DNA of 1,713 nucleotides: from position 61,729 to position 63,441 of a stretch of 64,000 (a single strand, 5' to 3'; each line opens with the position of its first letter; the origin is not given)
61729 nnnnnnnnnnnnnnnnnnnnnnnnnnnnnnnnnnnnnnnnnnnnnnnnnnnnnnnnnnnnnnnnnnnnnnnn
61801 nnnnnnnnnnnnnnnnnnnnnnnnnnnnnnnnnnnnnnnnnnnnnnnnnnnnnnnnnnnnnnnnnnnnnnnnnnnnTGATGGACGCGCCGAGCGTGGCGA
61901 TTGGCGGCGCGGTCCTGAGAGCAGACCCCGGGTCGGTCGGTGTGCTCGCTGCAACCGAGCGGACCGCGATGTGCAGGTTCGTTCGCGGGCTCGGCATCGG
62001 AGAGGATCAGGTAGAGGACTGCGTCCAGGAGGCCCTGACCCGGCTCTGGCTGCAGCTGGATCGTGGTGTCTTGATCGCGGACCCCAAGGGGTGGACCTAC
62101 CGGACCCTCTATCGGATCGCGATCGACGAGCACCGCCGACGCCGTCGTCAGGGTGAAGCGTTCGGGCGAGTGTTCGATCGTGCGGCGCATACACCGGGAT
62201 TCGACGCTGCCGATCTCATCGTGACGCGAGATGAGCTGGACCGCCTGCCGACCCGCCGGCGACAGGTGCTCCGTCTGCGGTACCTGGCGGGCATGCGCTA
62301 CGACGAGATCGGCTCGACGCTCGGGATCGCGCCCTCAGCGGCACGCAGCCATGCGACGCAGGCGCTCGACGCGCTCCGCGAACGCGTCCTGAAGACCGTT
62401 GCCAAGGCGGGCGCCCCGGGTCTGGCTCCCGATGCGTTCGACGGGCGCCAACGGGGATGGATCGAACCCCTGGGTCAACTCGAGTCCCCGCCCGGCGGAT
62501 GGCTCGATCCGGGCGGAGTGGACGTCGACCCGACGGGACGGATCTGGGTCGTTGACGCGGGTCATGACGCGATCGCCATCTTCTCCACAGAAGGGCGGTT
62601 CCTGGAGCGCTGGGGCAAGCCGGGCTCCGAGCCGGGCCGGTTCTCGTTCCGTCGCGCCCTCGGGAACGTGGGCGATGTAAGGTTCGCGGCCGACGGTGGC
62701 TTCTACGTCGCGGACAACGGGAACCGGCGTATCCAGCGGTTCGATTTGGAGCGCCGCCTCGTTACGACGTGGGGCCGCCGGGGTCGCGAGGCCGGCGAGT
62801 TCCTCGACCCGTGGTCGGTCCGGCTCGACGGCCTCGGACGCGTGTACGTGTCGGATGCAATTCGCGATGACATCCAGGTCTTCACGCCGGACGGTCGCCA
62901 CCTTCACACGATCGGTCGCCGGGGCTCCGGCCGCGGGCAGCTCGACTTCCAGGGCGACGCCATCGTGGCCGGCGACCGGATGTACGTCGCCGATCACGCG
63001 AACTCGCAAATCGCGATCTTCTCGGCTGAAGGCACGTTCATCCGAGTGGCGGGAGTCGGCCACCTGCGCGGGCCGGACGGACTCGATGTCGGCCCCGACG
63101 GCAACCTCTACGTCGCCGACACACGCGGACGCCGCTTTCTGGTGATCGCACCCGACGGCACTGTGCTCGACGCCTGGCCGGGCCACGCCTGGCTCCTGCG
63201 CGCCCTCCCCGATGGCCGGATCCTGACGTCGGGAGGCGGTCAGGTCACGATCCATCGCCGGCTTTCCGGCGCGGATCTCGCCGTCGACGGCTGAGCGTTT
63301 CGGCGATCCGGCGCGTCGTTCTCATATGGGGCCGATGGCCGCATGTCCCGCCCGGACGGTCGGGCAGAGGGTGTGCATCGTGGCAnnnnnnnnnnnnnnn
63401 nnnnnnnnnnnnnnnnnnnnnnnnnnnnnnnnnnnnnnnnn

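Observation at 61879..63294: ECF-type sigma factor fused in-frame to a cytoplasmic NHL-repeat propeller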

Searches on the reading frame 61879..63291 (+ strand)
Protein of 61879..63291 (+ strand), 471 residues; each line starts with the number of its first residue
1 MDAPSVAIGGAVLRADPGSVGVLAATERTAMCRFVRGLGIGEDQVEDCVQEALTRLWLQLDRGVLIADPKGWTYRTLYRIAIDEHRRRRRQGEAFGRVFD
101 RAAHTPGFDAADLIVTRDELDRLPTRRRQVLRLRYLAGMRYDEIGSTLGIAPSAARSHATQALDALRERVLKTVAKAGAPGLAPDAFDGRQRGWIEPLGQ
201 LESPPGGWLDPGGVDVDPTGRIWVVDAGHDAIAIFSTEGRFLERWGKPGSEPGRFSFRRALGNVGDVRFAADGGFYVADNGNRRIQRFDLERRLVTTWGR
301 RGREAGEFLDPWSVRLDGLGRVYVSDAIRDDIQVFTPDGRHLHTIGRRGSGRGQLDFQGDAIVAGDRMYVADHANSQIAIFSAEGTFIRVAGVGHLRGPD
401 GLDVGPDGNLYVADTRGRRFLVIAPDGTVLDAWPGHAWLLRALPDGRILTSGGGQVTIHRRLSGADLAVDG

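Call 3: search_protein_families(library=pfam, proteins=[window:61879-63291:+], max_evalue=0.1)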
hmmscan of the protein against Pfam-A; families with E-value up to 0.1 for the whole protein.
window:61879-63291:+ (471 aa): 12 families
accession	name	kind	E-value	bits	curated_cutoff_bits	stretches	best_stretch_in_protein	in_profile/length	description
PF01436.27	NHL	-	1.1e-18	66.6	20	3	210-235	3-28/28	NHL repeat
PF08281.18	Sigma70_r4_2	-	7e-12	45.3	25.7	1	118-166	6-54/54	Sigma-70, region 4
PF08450.18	SGL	-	5.3e-11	43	26.3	1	365-433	145-220/246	SMP-30/Gluconolactonase/LRE-like region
PF04545.22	Sigma70_r4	-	7.3e-11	41.9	24.1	1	120-168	2-50/50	Sigma-70, region 4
PF17170.10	DUF5128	-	3.5e-10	40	22.9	1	320-353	54-87/321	6-bladed beta-propeller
PF04542.20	Sigma70_r2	-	6.2e-07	29.6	24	1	30-90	8-70/71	Sigma-70 region 2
PF13449.12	Phytase-like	-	4.4e-06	27.2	27.6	0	207-248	66-107/284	Esterase-like activity of phytase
PF25021.1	TEN_NHL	-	0.0026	17.3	27.1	0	362-416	298-349/357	Teneurin NHL domain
PF07638.17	Sigma70_ECF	-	0.0027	18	21.1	1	77-156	83-169/185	ECF sigma factor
PF12914.13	SH3_7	-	0.0066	16.7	21.3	0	328-343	17-32/47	SH3 domain of SH3b2 type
PF24684.1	Vgb_lyase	-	0.014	14.7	50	0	367-429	67-129/290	Virginiamycin B lyase family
PF22701.2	Mala_s_1-like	-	0.022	14.9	27.5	0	215-292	94-160/195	Mal s 1 allergenic protein-like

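Call 4: search_protein_families(library=ncbifam, proteins=[window:61879-63291:+], max_evalue=0.1)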
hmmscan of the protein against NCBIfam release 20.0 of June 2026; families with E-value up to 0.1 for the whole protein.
window:61879-63291:+ (471 aa): 70 families (the best 25 are shown)
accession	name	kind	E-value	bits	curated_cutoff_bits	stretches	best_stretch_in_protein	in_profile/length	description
NF035926.1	scyF_NHL_VPEP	equivalog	1.6e-43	149.3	350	3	265-390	155-282/376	scytonemin biosynthesis PEP-CTERM protein ScyF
TIGR02983.1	SigE-fam_strep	subfamily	8.5e-21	74.5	141.55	1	24-171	12-159/162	SigE family RNA polymerase sigma factor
TIGR02937.1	sigma70-ECF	superfamily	8.1e-17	61.3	42.9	1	31-169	19-164/165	sigma-70 family RNA polymerase sigma factor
NF058625.1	sigma_PG0214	equivalog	1.6e-14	54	130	1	28-173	14-164/170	GFO_1088 family ECF-type sigma factor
TIGR02985.1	Sig70_bacteroi1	subfamily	1.3e-12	48.2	126.4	1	30-169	13-161/162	RNA polymerase sigma-70 factor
NF007227.0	PRK09645.1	subfamily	4.6e-12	46.2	202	1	23-169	18-169/177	sigma-70 family RNA polymerase sigma factor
NF009179.0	PRK12527.1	equivalog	5.4e-10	39.5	162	1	42-170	19-153/159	RNA polymerase sigma factor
NF009176.0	PRK12524.1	equivalog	1.1e-09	38.4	264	1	43-167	51-181/196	RNA polymerase sigma factor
TIGR02959.1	SigZ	equivalog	1.1e-08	35.1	168.65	1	42-171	19-149/170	RNA polymerase sigma factor SigZ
NF053879.1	RNAPolSigSigVBac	equivalog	1.3e-08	34.7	190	1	45-170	31-155/160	RNA polymerase sigma factor SigV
NF004113.0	PRK05602.1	equivalog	1.7e-08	34.3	208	1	15-172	42-203/211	RNA polymerase sigma factor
NF008888.0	PRK11922.1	equivalog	2.9e-08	33.6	204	1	119-177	145-203/231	RNA polymerase sigma factor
NF040705.1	sigma_mbnA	exception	3.1e-08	33.6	350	1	40-169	21-157/272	methanobactin precursor domain-containing sigma factor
NF007216.0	PRK09638.1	equivalog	5.6e-08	32.7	194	1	27-169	27-173/180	RNA polymerase sigma factor SigY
TIGR02989.1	Sig-70_gvs1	subfamily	6.5e-08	32.7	124.55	1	27-167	10-155/158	RNA polymerase sigma-70 factor, Rhodopirellula/Verrucomicrobium family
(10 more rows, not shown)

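Call 6: find_homologous_proteins(query=window:61879-63291:+, max_evalue=0.00001)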
Query window:61879-63291:+ (471 aa): 221 proteins with E <= 0.00001 among 8000 candidates; the best 120 are listed.
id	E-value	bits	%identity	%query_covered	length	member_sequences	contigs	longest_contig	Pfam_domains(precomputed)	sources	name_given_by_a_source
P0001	0.0e+0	1059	100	100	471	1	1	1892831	PF17170.11,PF13449.13,PF04545.23,PF04542.21,PF08281.19,PF01436.28,PF08450.19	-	-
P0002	6.3e-246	835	82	96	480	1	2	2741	PF17170.11,PF13449.13,PF04545.23,PF04542.21,PF08281.19,PF01436.28,PF08450.19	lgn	-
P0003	1.1e-226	771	76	99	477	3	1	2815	PF17170.11,PF13449.13,PF04545.23,PF04542.21,PF08281.19,PF01436.28,PF08450.19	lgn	-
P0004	2.7e-223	760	76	95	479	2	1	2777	PF17170.11,PF13449.13,PF04545.23,PF04542.21,PF08281.19,PF01436.28,PF08450.19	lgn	-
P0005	9.8e-223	758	76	97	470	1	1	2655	PF17170.11,PF13449.13,PF04545.23,PF04542.21,PF08281.19,PF01436.28,PF08450.19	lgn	-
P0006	1.0e-222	758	77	95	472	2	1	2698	PF17170.11,PF13449.13,PF04545.23,PF04542.21,PF08281.19,PF01436.28,PF08450.19,PF22029.3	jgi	jgi:RNA polymerase sigma factor (sigma-70 family)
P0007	5.8e-219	746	74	95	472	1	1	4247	PF17170.11,PF13449.13,PF04545.23,PF04542.21,PF08281.19,PF01436.28,PF08450.19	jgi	jgi:RNA polymerase sigma factor (sigma-70 family)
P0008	2.2e-151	523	55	94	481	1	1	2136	PF17170.11,PF13449.13,PF04545.23,PF04542.21,PF08281.19,PF01436.28,PF08450.19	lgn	-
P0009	1.3e-145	504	54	98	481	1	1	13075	PF17170.11,PF13449.13,PF04545.23,PF04542.21,PF08281.19,PF01436.28,PF08450.19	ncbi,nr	ncbi:MAG TPA: sigma-70 family RNA polymerase sigma factor [Candidatus Limnocylindrales bacterium]|nr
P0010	9.6e-141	488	52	97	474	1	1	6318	PF17170.11,PF04545.23,PF04542.21,PF08281.19,PF01436.28,PF08450.19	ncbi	ncbi:MAG: sigma-70 family RNA polymerase sigma factor [Candidatus Limnocylindrales bacterium]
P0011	8.1e-137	475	53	95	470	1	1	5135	PF17170.11,PF04545.23,PF04542.21,PF08281.19,PF01436.28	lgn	-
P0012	3.3e-133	463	56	87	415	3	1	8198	PF17170.11,PF13449.13,PF04545.23,PF08281.19,PF01436.28,PF08450.19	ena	-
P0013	2.5e-131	457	52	94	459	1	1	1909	PF17170.11,PF13449.13,PF04545.23,PF04542.21,PF08281.19,PF01436.28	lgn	-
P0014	1.7e-130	454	51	96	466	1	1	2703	PF17170.11,PF04545.23,PF04542.21,PF08281.19,PF01436.28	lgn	-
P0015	4.8e-127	443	52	92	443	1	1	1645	PF17170.11,PF04545.23,PF04542.21,PF08281.19,PF01436.28,PF08450.19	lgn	-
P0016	3.6e-125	437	57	79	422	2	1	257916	PF17170.11,PF04545.23,PF04542.21,PF08281.19,PF01436.28,PF08450.19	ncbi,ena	-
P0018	2.6e-112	394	71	54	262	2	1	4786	PF17170.11,PF13449.13,PF01436.28,PF08450.19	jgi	jgi:DNA-binding beta-propeller fold protein YncE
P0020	4.3e-95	337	54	66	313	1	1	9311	PF17170.11,PF13449.13,PF01436.28,PF08450.19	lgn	-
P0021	5.8e-94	334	40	47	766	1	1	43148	PF05787.20,PF07494.18,PF17170.11,PF13449.13,PF02393.22,PF24684.2,PF01436.28,PF25021.2,PF06739.18,PF08450.19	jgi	jgi:DNA-binding beta-propeller fold protein YncE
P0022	8.4e-82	294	41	47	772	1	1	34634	PF07494.18,PF17170.11,PF13449.13,PF20067.6,PF02393.22,PF01436.28,PF25021.2,PF06739.18,PF08450.19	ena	-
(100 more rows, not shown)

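Call 16: find_encoding_contigs(protein=P0016, flank=8000, max_places=3)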
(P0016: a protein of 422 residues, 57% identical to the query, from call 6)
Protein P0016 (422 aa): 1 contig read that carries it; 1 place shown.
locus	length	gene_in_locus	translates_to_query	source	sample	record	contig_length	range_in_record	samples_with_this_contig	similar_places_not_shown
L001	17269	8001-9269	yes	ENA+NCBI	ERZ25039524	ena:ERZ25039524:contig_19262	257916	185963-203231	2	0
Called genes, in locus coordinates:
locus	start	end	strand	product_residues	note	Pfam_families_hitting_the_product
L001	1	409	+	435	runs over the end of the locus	PF07719:TPR_2 (faint), PF01694:Rhomboid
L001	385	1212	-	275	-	PF10099:RskA_C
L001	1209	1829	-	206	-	PF07638:Sigma70_ECF (weak), PF04542:Sigma70_r2, PF08281:Sigma70_r4_2, PF04545:Sigma70_r4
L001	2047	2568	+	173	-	-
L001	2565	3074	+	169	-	-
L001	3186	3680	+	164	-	PF00111:Fer2, PF01799:Fer2_2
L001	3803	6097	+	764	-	PF01315:Ald_Xan_dh_C, PF02738:MoCoBD_1, PF20256:MoCoBD_2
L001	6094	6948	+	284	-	PF00941:FAD_binding_5, PF03450:CO_deh_flav_C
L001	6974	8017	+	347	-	PF00994:MoCF_biosynth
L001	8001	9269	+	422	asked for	PF04542:Sigma70_r2, PF04545:Sigma70_r4, PF08281:Sigma70_r4_2, PF08450:SGL (faint), PF01436:NHL (faint), PF17170:DUF5128 (faint)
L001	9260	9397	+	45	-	-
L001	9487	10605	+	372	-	PF07676:PD40 (faint), PF26550:Tricorn_2nd (weak), PF26549:Tricorn_N (weak)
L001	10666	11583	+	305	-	PF00004:AAA, PF07726:AAA_3 (faint), PF07728:AAA_5, PF13401:AAA_22 (faint)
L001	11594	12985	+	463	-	PF05762:VWA_CoxE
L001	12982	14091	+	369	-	PF02625:XdhC_CoxI, PF13478:XdhC_C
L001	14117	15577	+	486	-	PF00282:Pyridoxal_deC, PF01212:Beta_elim_lyase (weak)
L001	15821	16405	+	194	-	PF12804:NTP_transf_3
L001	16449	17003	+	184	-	-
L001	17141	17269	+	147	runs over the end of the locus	-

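Call 17: find_encoding_contigs(protein=P0009, flank=8000, max_places=3)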
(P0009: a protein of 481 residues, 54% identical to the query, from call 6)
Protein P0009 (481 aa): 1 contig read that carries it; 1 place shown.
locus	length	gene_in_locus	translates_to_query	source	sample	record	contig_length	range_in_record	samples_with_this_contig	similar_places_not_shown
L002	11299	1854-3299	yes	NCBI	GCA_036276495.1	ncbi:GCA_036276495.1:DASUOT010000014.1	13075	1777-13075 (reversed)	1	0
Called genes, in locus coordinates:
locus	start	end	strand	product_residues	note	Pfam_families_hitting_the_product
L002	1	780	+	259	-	PF00941:FAD_binding_5, PF03450:CO_deh_flav_C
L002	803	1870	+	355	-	PF00994:MoCF_biosynth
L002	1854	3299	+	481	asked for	PF04542:Sigma70_r2, PF04545:Sigma70_r4, PF08281:Sigma70_r4_2, PF08450:SGL (faint), PF01436:NHL (faint), PF13449:Phytase-like (faint), PF17170:DUF5128 (faint)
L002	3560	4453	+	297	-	PF26550:Tricorn_2nd (faint), PF26549:Tricorn_N (weak), PF00930:DPPIV_N (faint), PF07676:PD40 (weak), PF26549:Tricorn_N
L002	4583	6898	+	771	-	PF13191:AAA_16 (weak), PF13401:AAA_22 (weak), PF07719:TPR_2 (faint), PF12862:ANAPC5 (faint), PF13181:TPR_8 (faint), PF13374:TPR_10 (faint), PF17874:TPR_MalT, PF13424:TPR_12, +1 more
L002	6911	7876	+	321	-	PF05496:RuvB_N (faint), PF07726:AAA_3 (faint), PF07728:AAA_5, PF13401:AAA_22 (weak), PF00004:AAA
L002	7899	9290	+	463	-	PF05762:VWA_CoxE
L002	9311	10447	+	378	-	PF02625:XdhC_CoxI, PF13478:XdhC_C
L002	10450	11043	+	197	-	PF00483:NTP_transferase (weak), PF01128:IspD, PF12804:NTP_transf_3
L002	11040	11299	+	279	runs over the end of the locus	PF13649:Methyltransf_25 (faint)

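Call 19: find_related_loci(query=A1, collection=genome_contigs, flank=10000)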
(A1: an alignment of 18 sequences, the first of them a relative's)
Query A1 (471 aa) in genome_contigs; peptide patterns used: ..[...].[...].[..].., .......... (x = any residue, [..] = any of these).
90 stretches matched a pattern; 2 encode a relative of the query (tblastn E <= 1e-3); 2 distinct loci.
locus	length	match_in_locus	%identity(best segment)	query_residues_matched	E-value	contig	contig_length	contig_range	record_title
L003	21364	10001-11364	57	16-465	4e-133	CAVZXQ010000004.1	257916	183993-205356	MAG: uncultured Chloroflexia bacterium isolate MFD04651.bin.2.116 genome assembly, contig: contig_19262, whole genome sh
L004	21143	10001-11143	32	203-431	4e-19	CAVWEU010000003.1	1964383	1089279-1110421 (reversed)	MAG: uncultured Actinomycetota bacterium isolate MFD01275.bin.1.9 genome assembly, contig: contig_4136, whole genome sho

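Call 20: find_related_loci(query=A1, collection=metagenome_contigs, flank=10000)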
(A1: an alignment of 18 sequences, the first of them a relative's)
Query A1 (471 aa) in metagenome_contigs; peptide patterns used: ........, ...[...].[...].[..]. (x = any residue, [..] = any of these).
85 stretches matched a pattern; 1 encode a relative of the query (tblastn E <= 1e-3); 1 distinct loci.
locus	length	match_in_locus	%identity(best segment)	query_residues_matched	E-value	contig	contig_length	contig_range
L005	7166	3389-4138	42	199-435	1e-46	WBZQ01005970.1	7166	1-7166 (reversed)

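Call 21: find_encoding_contigs(protein=P0010, flank=8000, max_places=2)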
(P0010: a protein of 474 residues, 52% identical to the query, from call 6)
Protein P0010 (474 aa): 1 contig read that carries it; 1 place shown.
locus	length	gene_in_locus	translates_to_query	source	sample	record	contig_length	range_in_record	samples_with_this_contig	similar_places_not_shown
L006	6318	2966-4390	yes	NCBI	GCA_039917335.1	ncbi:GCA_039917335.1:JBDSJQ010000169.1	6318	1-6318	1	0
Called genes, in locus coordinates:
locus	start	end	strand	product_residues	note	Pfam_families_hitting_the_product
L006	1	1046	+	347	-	PF20256:MoCoBD_2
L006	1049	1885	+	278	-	PF00941:FAD_binding_5, PF03450:CO_deh_flav_C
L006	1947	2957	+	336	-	PF00994:MoCF_biosynth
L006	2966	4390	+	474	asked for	PF04542:Sigma70_r2, PF04545:Sigma70_r4, PF08281:Sigma70_r4_2 (weak), PF08450:SGL (faint), PF01436:NHL (faint), PF17170:DUF5128 (faint)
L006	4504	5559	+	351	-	PF26549:Tricorn_N (faint), PF26550:Tricorn_2nd, PF07676:PD40 (weak)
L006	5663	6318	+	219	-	PF05496:RuvB_N (faint), PF13191:AAA_16 (faint), PF13401:AAA_22 (weak), PF00004:AAA, PF07724:AAA_2 (faint), PF07726:AAA_3 (faint), PF07728:AAA_5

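Call 22: find_encoding_contigs(protein=P0012, flank=8000, max_places=2)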
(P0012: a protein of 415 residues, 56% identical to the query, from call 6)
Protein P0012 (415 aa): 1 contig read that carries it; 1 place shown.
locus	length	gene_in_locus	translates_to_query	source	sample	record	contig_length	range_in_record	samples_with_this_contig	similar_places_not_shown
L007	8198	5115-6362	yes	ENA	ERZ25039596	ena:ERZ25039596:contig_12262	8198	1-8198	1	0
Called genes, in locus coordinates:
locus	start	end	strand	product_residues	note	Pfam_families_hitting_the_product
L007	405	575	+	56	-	PF01799:Fer2_2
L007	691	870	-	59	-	-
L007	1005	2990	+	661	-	PF02738:MoCoBD_1, PF20256:MoCoBD_2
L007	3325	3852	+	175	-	PF00941:FAD_binding_5, PF03450:CO_deh_flav_C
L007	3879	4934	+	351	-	PF00994:MoCF_biosynth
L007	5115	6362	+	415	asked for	PF04545:Sigma70_r4, PF08281:Sigma70_r4_2, PF08450:SGL (faint), PF01436:NHL (faint), PF13449:Phytase-like (faint), PF17170:DUF5128 (faint)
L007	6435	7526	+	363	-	PF26549:Tricorn_N (weak), PF26550:Tricorn_2nd (faint), PF00930:DPPIV_N (faint), PF07676:PD40 (weak), PF26549:Tricorn_N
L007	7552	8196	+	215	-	?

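Call 23: find_encoding_contigs(protein=P0020, flank=8000, max_places=2)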
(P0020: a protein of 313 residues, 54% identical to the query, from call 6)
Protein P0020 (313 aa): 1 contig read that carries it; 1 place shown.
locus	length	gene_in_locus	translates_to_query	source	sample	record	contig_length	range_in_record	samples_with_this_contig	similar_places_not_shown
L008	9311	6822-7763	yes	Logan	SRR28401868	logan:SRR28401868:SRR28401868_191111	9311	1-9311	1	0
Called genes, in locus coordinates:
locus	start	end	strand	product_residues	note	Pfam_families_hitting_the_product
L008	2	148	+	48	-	?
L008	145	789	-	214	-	PF00072:Response_reg, PF08281:Sigma70_r4_2 (weak), PF00196:GerE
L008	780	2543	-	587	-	PF07730:HisKA_3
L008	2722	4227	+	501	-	PF03480:DctP (weak)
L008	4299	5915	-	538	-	PF13581:HATPase_c_2 (faint), PF02518:HATPase_c (weak)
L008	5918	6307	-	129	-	PF00072:Response_reg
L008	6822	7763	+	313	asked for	PF13449:Phytase-like (faint), PF08450:SGL (faint), PF01436:NHL (faint), PF17170:DUF5128 (faint)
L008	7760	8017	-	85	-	-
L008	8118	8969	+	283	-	PF26549:Tricorn_N (faint), PF26550:Tricorn_2nd (weak), PF07676:PD40 (faint)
